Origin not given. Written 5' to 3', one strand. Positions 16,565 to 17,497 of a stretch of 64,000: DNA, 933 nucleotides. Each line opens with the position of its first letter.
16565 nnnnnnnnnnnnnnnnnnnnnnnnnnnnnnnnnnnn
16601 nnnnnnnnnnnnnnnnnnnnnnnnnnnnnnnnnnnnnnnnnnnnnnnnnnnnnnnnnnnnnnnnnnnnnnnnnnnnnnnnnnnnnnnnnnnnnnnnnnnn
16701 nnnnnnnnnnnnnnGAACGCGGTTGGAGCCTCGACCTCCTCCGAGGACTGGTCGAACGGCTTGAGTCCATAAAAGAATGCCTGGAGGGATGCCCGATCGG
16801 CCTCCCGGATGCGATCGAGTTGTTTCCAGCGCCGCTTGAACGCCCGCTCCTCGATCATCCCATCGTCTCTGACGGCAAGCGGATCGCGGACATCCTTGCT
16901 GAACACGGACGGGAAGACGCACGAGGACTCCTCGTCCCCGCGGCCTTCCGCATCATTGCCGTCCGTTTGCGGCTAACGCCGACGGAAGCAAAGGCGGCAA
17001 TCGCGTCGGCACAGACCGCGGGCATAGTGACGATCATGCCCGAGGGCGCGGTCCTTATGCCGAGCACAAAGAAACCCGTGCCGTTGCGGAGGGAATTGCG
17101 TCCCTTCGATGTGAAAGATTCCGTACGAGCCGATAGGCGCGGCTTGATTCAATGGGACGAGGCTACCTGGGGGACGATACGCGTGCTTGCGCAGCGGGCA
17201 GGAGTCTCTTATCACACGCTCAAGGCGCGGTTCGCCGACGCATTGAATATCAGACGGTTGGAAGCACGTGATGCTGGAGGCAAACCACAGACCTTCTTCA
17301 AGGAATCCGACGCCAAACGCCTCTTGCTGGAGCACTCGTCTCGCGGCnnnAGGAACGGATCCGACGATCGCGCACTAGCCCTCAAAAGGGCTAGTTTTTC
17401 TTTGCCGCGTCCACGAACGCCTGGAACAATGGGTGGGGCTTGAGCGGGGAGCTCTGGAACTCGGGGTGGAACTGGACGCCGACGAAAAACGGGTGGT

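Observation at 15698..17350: Sigma-70 family protein with a ~200-aa C-terminal extension and a divergent region 2.4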

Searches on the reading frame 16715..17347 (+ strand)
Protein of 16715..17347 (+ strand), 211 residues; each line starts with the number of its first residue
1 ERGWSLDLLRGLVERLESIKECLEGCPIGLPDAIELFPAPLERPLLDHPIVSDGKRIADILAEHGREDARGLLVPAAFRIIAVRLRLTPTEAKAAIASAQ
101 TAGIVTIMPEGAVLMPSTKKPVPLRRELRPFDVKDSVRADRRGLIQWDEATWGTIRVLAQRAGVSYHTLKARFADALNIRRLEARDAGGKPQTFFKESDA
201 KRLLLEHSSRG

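Call 15: search_protein_representatives(protein=window:16715-17347:+)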
Query: 211 residues. Proteins with E-value up to 0.001 (for the whole library): 61; up to 1e-10: 16; up to 1e-30: 1. The best 61 are listed.
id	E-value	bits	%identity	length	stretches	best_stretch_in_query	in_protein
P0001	3.4e-132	454.6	100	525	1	1-211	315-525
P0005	6.0e-18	81.5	27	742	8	133-203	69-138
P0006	6.5e-18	81.4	29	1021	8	134-205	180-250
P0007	6.2e-17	78.2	29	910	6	138-203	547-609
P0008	7.5e-17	77.9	25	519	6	140-204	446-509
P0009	2.9e-16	76.0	27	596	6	56-202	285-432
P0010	3.6e-16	75.7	29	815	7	139-206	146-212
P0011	1.1e-15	74.1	32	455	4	134-204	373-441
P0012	3.4e-15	72.5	28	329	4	138-203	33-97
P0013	3.9e-15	72.3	25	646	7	137-203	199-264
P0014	5.7e-15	71.8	29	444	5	134-203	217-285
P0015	6.7e-15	71.5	27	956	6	123-206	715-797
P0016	3.7e-14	69.1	26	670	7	138-203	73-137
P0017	5.1e-13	65.4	33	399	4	124-202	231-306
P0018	3.7e-12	62.6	25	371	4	134-202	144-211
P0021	8.0e-10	54.9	31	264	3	138-202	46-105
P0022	2.0e-09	53.6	31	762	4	136-199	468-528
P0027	2.6e-08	50.0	31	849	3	143-204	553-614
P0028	2.7e-08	49.9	28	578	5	135-204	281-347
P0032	6.2e-07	45.5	31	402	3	138-202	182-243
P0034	1.3e-06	44.4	25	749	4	140-195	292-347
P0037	2.2e-06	43.7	30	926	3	139-204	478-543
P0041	9.0e-06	41.7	27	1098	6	122-204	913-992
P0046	2.4e-05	40.3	27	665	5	141-199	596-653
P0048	4.2e-05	39.5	29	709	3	132-203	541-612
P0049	4.5e-05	39.4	29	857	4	143-196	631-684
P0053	1.4e-04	37.8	32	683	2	110-204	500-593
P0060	3.9e-04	36.4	28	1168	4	135-203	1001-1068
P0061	5.1e-04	36.0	29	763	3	138-202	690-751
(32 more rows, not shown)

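Call 17: search_protein_families(library=pfam, proteins=[P0005, P0006, P0007, P0008, P0009, P0010, P0011, P0012, P0014, P0017], max_evalue=0.01)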
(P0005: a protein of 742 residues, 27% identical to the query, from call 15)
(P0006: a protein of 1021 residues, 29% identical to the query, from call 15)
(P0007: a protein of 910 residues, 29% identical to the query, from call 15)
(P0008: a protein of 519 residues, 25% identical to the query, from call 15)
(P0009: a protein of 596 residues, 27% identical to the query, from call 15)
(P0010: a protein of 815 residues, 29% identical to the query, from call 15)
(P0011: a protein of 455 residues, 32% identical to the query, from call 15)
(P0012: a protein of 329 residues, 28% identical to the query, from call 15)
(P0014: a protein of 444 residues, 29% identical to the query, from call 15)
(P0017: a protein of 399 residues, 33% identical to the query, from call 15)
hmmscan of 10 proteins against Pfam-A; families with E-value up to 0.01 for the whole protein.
P0005 (742 aa): 7 families
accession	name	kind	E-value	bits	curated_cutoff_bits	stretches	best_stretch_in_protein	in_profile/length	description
PF10733.14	DUF2525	-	1.3e-05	25.7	27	0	60-92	8-40/60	Protein of unknown function (DUF2525)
PF04967.18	HTH_10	-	0.00016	21.8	23.1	0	464-483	28-47/53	HTH DNA binding domain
PF13404.12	HTH_AsnC-type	-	0.00028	21.1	27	0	465-481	23-39/42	AsnC-type helix-turn-helix domain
PF13412.12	HTH_24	-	0.0022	17.9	21.9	0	461-481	19-39/48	Winged helix-turn-helix DNA-binding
PF15943.11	YdaS_toxin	-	0.0038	17.4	30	0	455-480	4-29/65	Bacterial toxin YdaS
PF01498.24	HTH_Tnp_Tc3_2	-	0.0089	16.7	31.5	0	3-41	9-47/72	Transposase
PF08279.18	HTH_11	-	0.0092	16.3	25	0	465-480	21-36/55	HTH domain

P0006 (1021 aa): 0 families

P0007 (910 aa): 6 families
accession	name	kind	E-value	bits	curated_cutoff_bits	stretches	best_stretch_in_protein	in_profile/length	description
PF04851.21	ResIII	-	1.7e-28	100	22.5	1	3-152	3-164/164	Type III restriction enzyme, res subunit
PF18766.7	SWI2_SNF2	-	1e-11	45.4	26.7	1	28-205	25-212/221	SWI2/SNF2 ATPase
PF00271.37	Helicase_C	-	2.3e-10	41.1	23.5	1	226-330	3-109/110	Helicase conserved C-terminal domain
PF00270.35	DEAD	-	6.4e-10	39.4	26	1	6-151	2-161/167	DEAD/DEAH box helicase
PF00176.29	SNF2-rel_dom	-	3.5e-05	23.5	24.9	1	24-151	20-164/290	SNF2-related domain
PF14959.11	GSAP-16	-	0.0056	17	27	0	734-764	25-55/108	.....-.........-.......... protein C-term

P0008 (519 aa): 29 families (the best 25 are shown)
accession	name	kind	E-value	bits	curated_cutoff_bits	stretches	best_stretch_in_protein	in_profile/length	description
PF21984.2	DnaD_N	-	1.3e-16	61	27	0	379-440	30-95/101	DnaD N-terminal domain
PF13404.12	HTH_AsnC-type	-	1.9e-16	60.1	27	0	461-480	20-39/42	AsnC-type helix-turn-helix domain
PF04967.18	HTH_10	-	4.6e-14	52.4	23.1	0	144-187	7-48/53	HTH DNA binding domain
PF07453.19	NUMOD1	-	2e-13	50.6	22.8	0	87-107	15-35/37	NUMOD1 domain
PF09862.15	DUF2089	-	2.2e-12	46.9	33.4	1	160-184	14-38/47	Domain of unknown function (DUF2089)-HTH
PF13542.12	HTH_Tnp_ISL3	-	6.9e-10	38.7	27.4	0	90-110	28-48/51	Helix-turn-helix domain of transposase family ISL3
PF08279.18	HTH_11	-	1.8e-08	34.6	25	0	460-481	17-38/55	HTH domain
PF13412.12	HTH_24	-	7.1e-08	32.3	21.9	0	460-481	19-40/48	Winged helix-turn-helix DNA-binding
PF14549.12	P22_Cro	-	8.8e-07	29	30.2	0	458-481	9-32/60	DNA-binding transcriptional regulator Cro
PF13730.12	HTH_36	-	3.1e-06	27.3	25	0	306-332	21-47/55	Helix-turn-helix domain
PF15943.11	YdaS_toxin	-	6.2e-06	26.4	30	0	456-479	6-29/65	Bacterial toxin YdaS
PF10733.14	DUF2525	-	2.4e-05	24.8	27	0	132-171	6-45/60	Protein of unknown function (DUF2525)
PF01498.24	HTH_Tnp_Tc3_2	-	2.7e-05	24.8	31.5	0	3-45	9-51/72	Transposase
PF01325.25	Fe_dep_repress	-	3.6e-05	24.3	26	0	158-184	18-44/60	Iron dependent repressor, N-terminal DNA binding domain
PF21453.2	NCAP_ISAV_hel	-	6.9e-05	23.5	27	0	402-428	72-98/105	Infectious salmon anemia virus nucleoprotein, helical bundle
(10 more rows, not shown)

P0009 (596 aa): 17 families
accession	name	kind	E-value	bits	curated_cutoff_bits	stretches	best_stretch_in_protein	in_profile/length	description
PF04967.18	HTH_10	-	3e-09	37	23.1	0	163-186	25-48/53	HTH DNA binding domain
PF13404.12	HTH_AsnC-type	-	1.7e-08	34.6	27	0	164-183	20-39/42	AsnC-type helix-turn-helix domain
PF13730.12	HTH_36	-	1.3e-06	28.5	25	0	240-259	30-49/55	Helix-turn-helix domain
PF18024.7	HTH_50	-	3.4e-06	27.1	27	0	160-183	22-45/50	Helix-turn-helix domain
PF05339.17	DUF739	-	7.4e-06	26.5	27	0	234-256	15-37/69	Protein of unknown function (DUF739)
PF01498.24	HTH_Tnp_Tc3_2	-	6.8e-05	23.5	31.5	0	9-34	17-41/72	Transposase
PF13518.12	HTH_28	-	0.0002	21.8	25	0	163-186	14-37/52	Helix-turn-helix domain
PF20432.4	Xre-like-HTH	-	0.00026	21.7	25.8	0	461-477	27-42/63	Antitoxin Xre-like helix-turn-helix domain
PF13542.12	HTH_Tnp_ISL3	-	0.00027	20.8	27.4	0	162-184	27-49/51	Helix-turn-helix domain of transposase family ISL3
PF08279.18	HTH_11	-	0.00072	19.8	25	0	386-406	18-38/55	HTH domain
PF04545.22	Sigma70_r4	-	0.0015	18.5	24.1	0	163-185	22-44/50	Sigma-70, region 4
PF15943.11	YdaS_toxin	-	0.0021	18.3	30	0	161-185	8-33/65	Bacterial toxin YdaS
PF13412.12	HTH_24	-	0.0024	17.8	21.9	0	163-184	19-40/48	Winged helix-turn-helix DNA-binding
PF01381.28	HTH_3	-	0.0071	16.8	23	0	163-182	11-30/55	Helix-turn-helix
PF00126.33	HTH_1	-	0.0083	16.5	26.6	0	161-184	13-36/60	Bacterial regulatory helix-turn-helix protein, lysR family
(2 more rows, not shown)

P0010 (815 aa): 22 families
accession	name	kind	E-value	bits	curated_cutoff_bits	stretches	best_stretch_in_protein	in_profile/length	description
PF13404.12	HTH_AsnC-type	-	5.7e-11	42.5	27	0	309-328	20-39/42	AsnC-type helix-turn-helix domain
PF04967.18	HTH_10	-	4.3e-09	36.5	23.1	0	308-328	25-45/53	HTH DNA binding domain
PF13542.12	HTH_Tnp_ISL3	-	1e-08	34.9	27.4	0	301-326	21-46/51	Helix-turn-helix domain of transposase family ISL3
PF13551.12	HTH_29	-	2.3e-06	28.1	28.1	0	233-256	12-35/64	Winged helix-turn helix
PF13518.12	HTH_28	-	1.2e-05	25.7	25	0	601-624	12-35/52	Helix-turn-helix domain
PF13730.12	HTH_36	-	2.1e-05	24.6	25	0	597-624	21-48/55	Helix-turn-helix domain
PF20432.4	Xre-like-HTH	-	4.1e-05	24.2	25.8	0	678-701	25-47/63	Antitoxin Xre-like helix-turn-helix domain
PF07453.19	NUMOD1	-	5.8e-05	23.7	22.8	0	161-180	18-37/37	NUMOD1 domain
PF15943.11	YdaS_toxin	-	0.00019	21.6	30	0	160-189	9-39/65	Bacterial toxin YdaS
PF12964.13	DUF3853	-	0.0002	21.9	22.1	0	309-333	49-72/97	Protein of unknown function (DUF3853)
PF13384.12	HTH_23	-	0.00025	21.2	24.6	0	239-256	23-40/50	Homeodomain-like domain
PF09862.15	DUF2089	-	0.00055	20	33.4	0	306-327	16-37/47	Domain of unknown function (DUF2089)-HTH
PF13556.12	HTH_30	-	0.00069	19.8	27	0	752-773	14-35/59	PucR C-terminal helix-turn-helix domain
PF07278.17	DUF1441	-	0.00081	19.8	35.1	0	604-634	3-33/147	Protein of unknown function (DUF1441)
PF13411.12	MerR_1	-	0.0009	19.7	21.6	0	161-192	2-31/69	MerR HTH family regulatory protein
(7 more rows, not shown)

P0011 (455 aa): 8 families
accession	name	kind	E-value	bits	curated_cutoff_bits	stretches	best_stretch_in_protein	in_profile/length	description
PF04967.18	HTH_10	-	4.4e-09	36.4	23.1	0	163-195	12-42/53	HTH DNA binding domain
PF13412.12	HTH_24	-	2.1e-06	27.6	21.9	0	110-126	23-39/48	Winged helix-turn-helix DNA-binding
PF18024.7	HTH_50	-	4.7e-06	26.6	27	0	246-269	22-45/50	Helix-turn-helix domain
PF13404.12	HTH_AsnC-type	-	8.3e-05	22.8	27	0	179-198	20-39/42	AsnC-type helix-turn-helix domain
PF15943.11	YdaS_toxin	-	9.9e-05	22.5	30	0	389-409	6-26/65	Bacterial toxin YdaS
PF09339.16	HTH_IclR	-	0.00054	20.1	22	0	110-125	24-39/52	IclR helix-turn-helix domain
PF13542.12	HTH_Tnp_ISL3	-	0.004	17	27.4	0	178-197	28-47/51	Helix-turn-helix domain of transposase family ISL3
PF01476.26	LysM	-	0.0058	17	20.9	0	178-195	8-25/43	LysM domain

P0012 (329 aa): 18 families
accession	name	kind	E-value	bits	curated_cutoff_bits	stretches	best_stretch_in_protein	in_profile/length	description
PF13404.12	HTH_AsnC-type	-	1.8e-10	40.9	27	0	50-70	20-40/42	AsnC-type helix-turn-helix domain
PF09862.15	DUF2089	-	1e-09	38.4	33.4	0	196-218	17-39/47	Domain of unknown function (DUF2089)-HTH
PF04967.18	HTH_10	-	4.8e-09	36.3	23.1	0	49-74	25-50/53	HTH DNA binding domain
PF12964.13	DUF3853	-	7e-07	29.8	22.1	0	48-71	47-69/97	Protein of unknown function (DUF3853)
PF15943.11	YdaS_toxin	-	3.4e-06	27.2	30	0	265-288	4-27/65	Bacterial toxin YdaS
PF13412.12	HTH_24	-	5.2e-06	26.4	21.9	0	49-70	19-40/48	Winged helix-turn-helix DNA-binding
PF18024.7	HTH_50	-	9.8e-06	25.6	27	0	47-70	23-46/50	Helix-turn-helix domain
PF13542.12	HTH_Tnp_ISL3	-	1.1e-05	25.3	27.4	0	49-68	28-47/51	Helix-turn-helix domain of transposase family ISL3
PF13411.12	MerR_1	-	4.1e-05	24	21.6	0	275-319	6-47/69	MerR HTH family regulatory protein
PF13518.12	HTH_28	-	6.9e-05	23.3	25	0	271-291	14-34/52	Helix-turn-helix domain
PF02954.25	HTH_8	-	8.1e-05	22.7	22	0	270-292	19-41/42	Bacterial regulatory protein, Fis family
PF07453.19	NUMOD1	-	8.5e-05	23.1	22.8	0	268-287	15-34/37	NUMOD1 domain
PF13730.12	HTH_36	-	9.5e-05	22.6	25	0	119-144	20-48/55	Helix-turn-helix domain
PF13556.12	HTH_30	-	0.00069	19.8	27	0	270-292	13-35/59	PucR C-terminal helix-turn-helix domain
PF08281.18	Sigma70_r4_2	-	0.00096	19.2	25.7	0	127-144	32-49/54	Sigma-70, region 4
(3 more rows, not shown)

P0014 (444 aa): 18 families
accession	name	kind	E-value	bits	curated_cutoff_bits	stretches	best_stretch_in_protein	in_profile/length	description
PF13542.12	HTH_Tnp_ISL3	-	5e-09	35.9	27.4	0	89-108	28-47/51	Helix-turn-helix domain of transposase family ISL3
PF08281.18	Sigma70_r4_2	-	1.6e-07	31.3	25.7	0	93-108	32-47/54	Sigma-70, region 4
PF13518.12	HTH_28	-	4.3e-06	27.2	25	1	385-407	14-36/52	Helix-turn-helix domain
PF13412.12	HTH_24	-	8.1e-06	25.8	21.9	0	91-108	21-38/48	Winged helix-turn-helix DNA-binding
PF13404.12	HTH_AsnC-type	-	1.1e-05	25.6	27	0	90-108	20-38/42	AsnC-type helix-turn-helix domain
PF13384.12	HTH_23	-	9e-05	22.6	24.6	0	385-407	19-41/50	Homeodomain-like domain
PF12964.13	DUF3853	-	0.00013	22.4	22.1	0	86-106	46-65/97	Protein of unknown function (DUF3853)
PF13556.12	HTH_30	-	0.00058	20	27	0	385-406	14-35/59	PucR C-terminal helix-turn-helix domain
PF02954.25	HTH_8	-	0.00082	19.5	22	0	94-108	25-39/42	Bacterial regulatory protein, Fis family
PF01498.24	HTH_Tnp_Tc3_2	-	0.0021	18.7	31.5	0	3-43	10-50/72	Transposase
PF07453.19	NUMOD1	-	0.0023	18.5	22.8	0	234-254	15-35/37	NUMOD1 domain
PF16891.10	STPPase_N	-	0.0026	18.6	26.8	0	266-287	13-32/48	Serine-threonine protein phosphatase N-terminal domain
PF04545.22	Sigma70_r4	-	0.0028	17.6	24.1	0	89-108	22-41/50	Sigma-70, region 4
PF18024.7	HTH_50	-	0.0031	17.6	27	0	230-257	18-45/50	Helix-turn-helix domain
PF09862.15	DUF2089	-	0.0037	17.3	33.4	0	88-108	17-37/47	Domain of unknown function (DUF2089)-HTH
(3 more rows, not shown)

P0017 (399 aa): 21 families
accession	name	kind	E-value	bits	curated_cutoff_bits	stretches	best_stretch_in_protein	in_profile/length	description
PF12728.13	HTH_17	-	7.4e-07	29.8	27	0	337-352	8-23/51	Helix-turn-helix domain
PF04545.22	Sigma70_r4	-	7.8e-07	29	24.1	0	186-211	22-47/50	Sigma-70, region 4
PF13730.12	HTH_36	-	2.1e-06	27.9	25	0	256-280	20-47/55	Helix-turn-helix domain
PF08279.18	HTH_11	-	3.7e-06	27.2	25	0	336-353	21-38/55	HTH domain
PF04967.18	HTH_10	-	4.2e-06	26.9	23.1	0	179-203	18-42/53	HTH DNA binding domain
PF08220.18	HTH_DeoR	-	8.4e-06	25.9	21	0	336-349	20-33/57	DeoR-like helix-turn-helix domain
PF13384.12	HTH_23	-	5.4e-05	23.3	24.6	0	186-206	19-39/50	Homeodomain-like domain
PF13551.12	HTH_29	-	5.9e-05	23.5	28.1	0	253-277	7-31/64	Winged helix-turn helix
PF13542.12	HTH_Tnp_ISL3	-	9.9e-05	22.2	27.4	0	336-352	32-48/51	Helix-turn-helix domain of transposase family ISL3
PF13412.12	HTH_24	-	0.00011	22.2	21.9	0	186-207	19-40/48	Winged helix-turn-helix DNA-binding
PF13404.12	HTH_AsnC-type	-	0.00019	21.7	27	0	261-280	20-39/42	AsnC-type helix-turn-helix domain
PF12802.13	MarR_2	-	0.00053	20.5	27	0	183-211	20-47/61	MarR family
PF15943.11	YdaS_toxin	-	0.00075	19.7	30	0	189-205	13-29/65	Bacterial toxin YdaS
PF09339.16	HTH_IclR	-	0.00078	19.6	22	0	254-280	14-40/52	IclR helix-turn-helix domain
PF13518.12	HTH_28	-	0.0024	18.4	25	0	186-207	14-35/52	Helix-turn-helix domain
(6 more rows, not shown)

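Call 21: list_cluster_members(proteins=[P0005, P0006, P0007, P0008, P0009, P0011, P0012, P0017, P0021, P0001])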
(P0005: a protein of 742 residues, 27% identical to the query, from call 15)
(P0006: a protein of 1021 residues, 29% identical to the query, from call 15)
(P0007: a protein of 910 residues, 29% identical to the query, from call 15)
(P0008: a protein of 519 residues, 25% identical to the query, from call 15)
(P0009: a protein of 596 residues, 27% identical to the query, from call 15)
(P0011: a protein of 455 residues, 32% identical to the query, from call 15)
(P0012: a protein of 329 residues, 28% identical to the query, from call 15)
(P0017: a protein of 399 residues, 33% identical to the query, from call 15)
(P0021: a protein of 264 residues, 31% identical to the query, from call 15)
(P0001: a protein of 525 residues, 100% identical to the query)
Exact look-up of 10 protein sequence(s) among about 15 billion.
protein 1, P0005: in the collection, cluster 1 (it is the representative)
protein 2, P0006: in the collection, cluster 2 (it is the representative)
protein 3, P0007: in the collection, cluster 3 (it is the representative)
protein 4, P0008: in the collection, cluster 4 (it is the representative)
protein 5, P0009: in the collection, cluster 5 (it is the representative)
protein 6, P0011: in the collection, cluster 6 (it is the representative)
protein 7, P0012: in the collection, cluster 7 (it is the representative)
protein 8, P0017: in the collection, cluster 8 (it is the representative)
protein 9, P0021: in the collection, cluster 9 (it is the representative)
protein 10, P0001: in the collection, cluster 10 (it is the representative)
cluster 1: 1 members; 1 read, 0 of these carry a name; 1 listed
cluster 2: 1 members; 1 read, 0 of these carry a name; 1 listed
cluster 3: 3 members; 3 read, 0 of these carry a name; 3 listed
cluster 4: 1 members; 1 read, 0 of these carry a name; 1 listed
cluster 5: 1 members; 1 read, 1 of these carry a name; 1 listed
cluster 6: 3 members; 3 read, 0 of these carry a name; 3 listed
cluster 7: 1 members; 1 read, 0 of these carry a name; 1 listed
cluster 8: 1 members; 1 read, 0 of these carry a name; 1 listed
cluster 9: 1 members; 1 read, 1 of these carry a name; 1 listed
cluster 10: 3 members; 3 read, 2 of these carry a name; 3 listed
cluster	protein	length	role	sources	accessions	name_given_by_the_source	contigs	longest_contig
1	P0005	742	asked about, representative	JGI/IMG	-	-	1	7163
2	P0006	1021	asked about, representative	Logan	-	-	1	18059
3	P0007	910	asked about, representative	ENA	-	-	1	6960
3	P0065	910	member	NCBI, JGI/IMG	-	-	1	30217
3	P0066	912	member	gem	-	-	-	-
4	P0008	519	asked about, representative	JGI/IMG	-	-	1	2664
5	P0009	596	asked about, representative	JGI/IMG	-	hypothetical protein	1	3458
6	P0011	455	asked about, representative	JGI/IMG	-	-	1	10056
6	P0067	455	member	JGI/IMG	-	-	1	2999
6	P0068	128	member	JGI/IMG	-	-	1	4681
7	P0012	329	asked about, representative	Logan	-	-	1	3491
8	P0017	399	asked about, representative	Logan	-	-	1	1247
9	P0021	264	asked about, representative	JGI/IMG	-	hypothetical protein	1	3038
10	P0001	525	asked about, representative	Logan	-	-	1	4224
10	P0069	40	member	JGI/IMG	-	hypothetical protein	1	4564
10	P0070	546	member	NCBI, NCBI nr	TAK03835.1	sigma-70 family RNA polymerase sigma factor [Patescibacteria group bacterium] | MAG: sigma-70 family RNA polymerase sigma factor [Patescibacteria group bacterium]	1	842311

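Call 24: find_homologous_proteins(query=window:16715-17347:+, max_evalue=0.01)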
Query window:16715-17347:+: 1668 candidates shared short words with the query, none scored E <= 0.01.

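Call 33: search_protein_families(library=pfam, proteins=[P0022, P0027, P0037, P0048, P0049, P0053, P0060, P0061, P0034, P0046], max_evalue=0.000001)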
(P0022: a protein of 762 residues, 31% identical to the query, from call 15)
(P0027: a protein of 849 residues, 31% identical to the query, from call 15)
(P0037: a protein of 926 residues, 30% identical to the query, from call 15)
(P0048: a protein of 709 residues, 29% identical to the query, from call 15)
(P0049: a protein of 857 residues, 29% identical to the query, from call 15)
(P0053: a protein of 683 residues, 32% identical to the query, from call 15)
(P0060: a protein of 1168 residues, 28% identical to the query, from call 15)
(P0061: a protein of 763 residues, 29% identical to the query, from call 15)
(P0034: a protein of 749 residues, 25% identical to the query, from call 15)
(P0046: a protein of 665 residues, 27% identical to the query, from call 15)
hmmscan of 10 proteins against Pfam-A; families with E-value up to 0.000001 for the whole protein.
P0022 (762 aa): 3 families
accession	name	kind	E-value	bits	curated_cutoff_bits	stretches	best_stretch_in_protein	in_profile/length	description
PF04851.21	ResIII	-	3.5e-20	73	22.5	1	27-187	3-163/164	Type III restriction enzyme, res subunit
PF00270.35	DEAD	-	2.1e-12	47.5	26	1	53-187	18-161/167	DEAD/DEAH box helicase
PF00271.37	Helicase_C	-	1.4e-09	38.7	23.5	1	300-393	16-109/110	Helicase conserved C-terminal domain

P0027 (849 aa): 3 families
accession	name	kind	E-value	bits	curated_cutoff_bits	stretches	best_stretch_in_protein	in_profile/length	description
PF04851.21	ResIII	-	6.2e-17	62.4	22.5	1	27-186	3-163/164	Type III restriction enzyme, res subunit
PF00271.37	Helicase_C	-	3.8e-12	46.9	23.5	1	297-391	14-108/110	Helicase conserved C-terminal domain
PF00270.35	DEAD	-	1.8e-11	44.5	26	1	50-186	16-161/167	DEAD/DEAH box helicase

P0037 (926 aa): 3 families
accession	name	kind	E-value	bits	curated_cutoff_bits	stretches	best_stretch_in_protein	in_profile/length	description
PF04851.21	ResIII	-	1.5e-19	70.9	22.5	1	39-187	12-163/164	Type III restriction enzyme, res subunit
PF00271.37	Helicase_C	-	1.4e-13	51.5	23.5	1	298-393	14-109/110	Helicase conserved C-terminal domain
PF00270.35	DEAD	-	3.4e-12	46.9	26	1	52-187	17-161/167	DEAD/DEAH box helicase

P0048 (709 aa): 3 families
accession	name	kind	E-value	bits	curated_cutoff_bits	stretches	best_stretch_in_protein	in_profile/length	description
PF04851.21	ResIII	-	7.2e-18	65.5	22.5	1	49-188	22-163/164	Type III restriction enzyme, res subunit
PF00270.35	DEAD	-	5.9e-13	49.3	26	1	55-188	19-161/167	DEAD/DEAH box helicase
PF00271.37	Helicase_C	-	8.2e-10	39.4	23.5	1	299-392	14-109/110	Helicase conserved C-terminal domain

P0049 (857 aa): 3 families
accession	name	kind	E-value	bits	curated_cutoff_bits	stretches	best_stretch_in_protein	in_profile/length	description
PF04851.21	ResIII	-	2.9e-20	73.2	22.5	1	26-187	2-163/164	Type III restriction enzyme, res subunit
PF00271.37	Helicase_C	-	2.6e-12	47.4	23.5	1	299-392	15-108/110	Helicase conserved C-terminal domain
PF00270.35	DEAD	-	7.3e-09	36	26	1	50-187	15-161/167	DEAD/DEAH box helicase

P0053 (683 aa): 1 family
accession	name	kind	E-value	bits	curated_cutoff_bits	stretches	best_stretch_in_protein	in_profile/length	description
PF04545.22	Sigma70_r4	-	1.1e-13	50.9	24.1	1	239-292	1-50/50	Sigma-70, region 4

P0060 (1168 aa): 3 families
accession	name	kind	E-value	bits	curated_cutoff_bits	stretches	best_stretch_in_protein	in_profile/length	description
PF04851.21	ResIII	-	5.7e-20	72.3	22.5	1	42-193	10-163/164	Type III restriction enzyme, res subunit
PF00271.37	Helicase_C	-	9.7e-15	55.2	23.5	1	302-399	12-109/110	Helicase conserved C-terminal domain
PF00270.35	DEAD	-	2.5e-08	34.3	26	1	60-193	19-161/167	DEAD/DEAH box helicase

P0061 (763 aa): 4 families
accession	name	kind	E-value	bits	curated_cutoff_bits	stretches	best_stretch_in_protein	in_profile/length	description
PF04851.21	ResIII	-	4.3e-33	115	22.5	1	4-153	4-163/164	Type III restriction enzyme, res subunit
PF18766.7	SWI2_SNF2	-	9.6e-11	42.2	26.7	1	14-193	8-196/221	SWI2/SNF2 ATPase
PF00271.37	Helicase_C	-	2e-10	41.4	23.5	1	231-331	6-108/110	Helicase conserved C-terminal domain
PF00270.35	DEAD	-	1e-09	38.8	26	1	12-151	5-159/167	DEAD/DEAH box helicase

P0034 (749 aa): 0 families

P0046 (665 aa): 1 family
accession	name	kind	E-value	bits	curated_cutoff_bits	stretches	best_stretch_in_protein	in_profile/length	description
PF08279.18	HTH_11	-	2.7e-07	30.8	25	0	532-552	17-37/55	HTH domain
